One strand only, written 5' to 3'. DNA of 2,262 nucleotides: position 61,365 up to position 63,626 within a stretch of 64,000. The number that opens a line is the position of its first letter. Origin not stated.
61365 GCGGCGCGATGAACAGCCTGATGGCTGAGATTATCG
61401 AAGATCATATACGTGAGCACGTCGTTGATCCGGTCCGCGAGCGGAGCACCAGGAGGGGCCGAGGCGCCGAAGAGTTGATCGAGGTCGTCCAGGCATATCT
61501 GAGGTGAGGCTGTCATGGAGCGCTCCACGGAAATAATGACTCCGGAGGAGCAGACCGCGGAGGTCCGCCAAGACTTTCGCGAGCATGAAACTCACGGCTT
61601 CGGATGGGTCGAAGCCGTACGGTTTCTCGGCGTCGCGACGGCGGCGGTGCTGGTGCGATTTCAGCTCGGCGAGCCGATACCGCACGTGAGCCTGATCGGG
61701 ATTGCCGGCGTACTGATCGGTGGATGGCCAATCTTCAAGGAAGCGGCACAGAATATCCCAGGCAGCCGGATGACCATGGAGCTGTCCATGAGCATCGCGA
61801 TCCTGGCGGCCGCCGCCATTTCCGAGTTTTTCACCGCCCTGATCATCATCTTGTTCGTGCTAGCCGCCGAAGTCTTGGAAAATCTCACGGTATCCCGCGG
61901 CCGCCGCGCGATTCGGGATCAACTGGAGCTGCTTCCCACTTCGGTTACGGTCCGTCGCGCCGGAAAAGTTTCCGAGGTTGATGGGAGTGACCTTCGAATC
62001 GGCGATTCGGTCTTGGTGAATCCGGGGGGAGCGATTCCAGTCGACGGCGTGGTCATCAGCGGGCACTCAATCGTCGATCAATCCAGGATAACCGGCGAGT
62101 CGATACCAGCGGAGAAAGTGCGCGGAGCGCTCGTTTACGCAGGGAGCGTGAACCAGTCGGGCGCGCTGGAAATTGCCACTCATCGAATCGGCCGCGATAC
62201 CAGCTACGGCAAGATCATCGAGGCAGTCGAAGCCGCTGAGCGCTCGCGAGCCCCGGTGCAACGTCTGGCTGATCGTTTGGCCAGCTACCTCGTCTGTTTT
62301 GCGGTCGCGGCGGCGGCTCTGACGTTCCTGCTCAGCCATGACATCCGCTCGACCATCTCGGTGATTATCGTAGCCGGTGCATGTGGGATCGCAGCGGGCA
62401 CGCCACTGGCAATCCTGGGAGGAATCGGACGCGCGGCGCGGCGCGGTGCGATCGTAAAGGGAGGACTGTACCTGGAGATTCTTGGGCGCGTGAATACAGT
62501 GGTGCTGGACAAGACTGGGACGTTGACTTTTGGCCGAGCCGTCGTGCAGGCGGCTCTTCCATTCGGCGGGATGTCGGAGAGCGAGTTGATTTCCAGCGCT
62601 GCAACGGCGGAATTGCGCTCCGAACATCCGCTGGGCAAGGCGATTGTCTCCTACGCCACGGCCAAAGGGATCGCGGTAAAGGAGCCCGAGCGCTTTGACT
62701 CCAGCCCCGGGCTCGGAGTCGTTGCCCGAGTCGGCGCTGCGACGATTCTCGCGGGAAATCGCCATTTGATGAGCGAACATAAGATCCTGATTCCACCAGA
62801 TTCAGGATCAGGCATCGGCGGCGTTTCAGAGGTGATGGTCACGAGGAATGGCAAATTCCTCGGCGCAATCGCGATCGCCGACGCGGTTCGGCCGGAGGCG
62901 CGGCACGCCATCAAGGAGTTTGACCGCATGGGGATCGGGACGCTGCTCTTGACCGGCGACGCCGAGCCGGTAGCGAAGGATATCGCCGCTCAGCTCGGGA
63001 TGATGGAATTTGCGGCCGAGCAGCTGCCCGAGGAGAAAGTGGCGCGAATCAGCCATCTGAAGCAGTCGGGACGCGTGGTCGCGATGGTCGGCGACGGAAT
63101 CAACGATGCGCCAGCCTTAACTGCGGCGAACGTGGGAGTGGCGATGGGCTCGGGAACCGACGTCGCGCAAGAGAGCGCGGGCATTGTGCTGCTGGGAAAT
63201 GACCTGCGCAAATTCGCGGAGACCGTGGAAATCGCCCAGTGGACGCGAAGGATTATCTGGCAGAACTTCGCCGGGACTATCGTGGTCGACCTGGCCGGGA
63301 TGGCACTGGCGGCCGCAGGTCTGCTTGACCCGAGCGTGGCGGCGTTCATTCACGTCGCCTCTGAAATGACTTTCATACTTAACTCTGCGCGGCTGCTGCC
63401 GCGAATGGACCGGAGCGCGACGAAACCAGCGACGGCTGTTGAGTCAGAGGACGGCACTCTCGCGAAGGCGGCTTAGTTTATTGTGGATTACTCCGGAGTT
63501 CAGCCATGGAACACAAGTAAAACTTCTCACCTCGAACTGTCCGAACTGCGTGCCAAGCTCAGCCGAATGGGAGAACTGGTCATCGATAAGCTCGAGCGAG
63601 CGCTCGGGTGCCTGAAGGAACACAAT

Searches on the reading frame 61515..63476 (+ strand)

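Call 61: search_protein_families(library=pfam, proteins=[window:61515-63476:+], max_evalue=0.00001)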
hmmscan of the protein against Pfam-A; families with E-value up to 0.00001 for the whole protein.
window:61515-63476:+ (653 aa): 2 families
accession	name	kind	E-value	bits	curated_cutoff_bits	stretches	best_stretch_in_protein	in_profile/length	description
PF00122.25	E1-E2_ATPase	-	3.6e-45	154.1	28.1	1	138-310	1-181/181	E1-E2 ATPase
PF00702.32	Hydrolase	-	2.5e-30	106.7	26.4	1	327-538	2-190/191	haloacid dehalogenase-like hydrolase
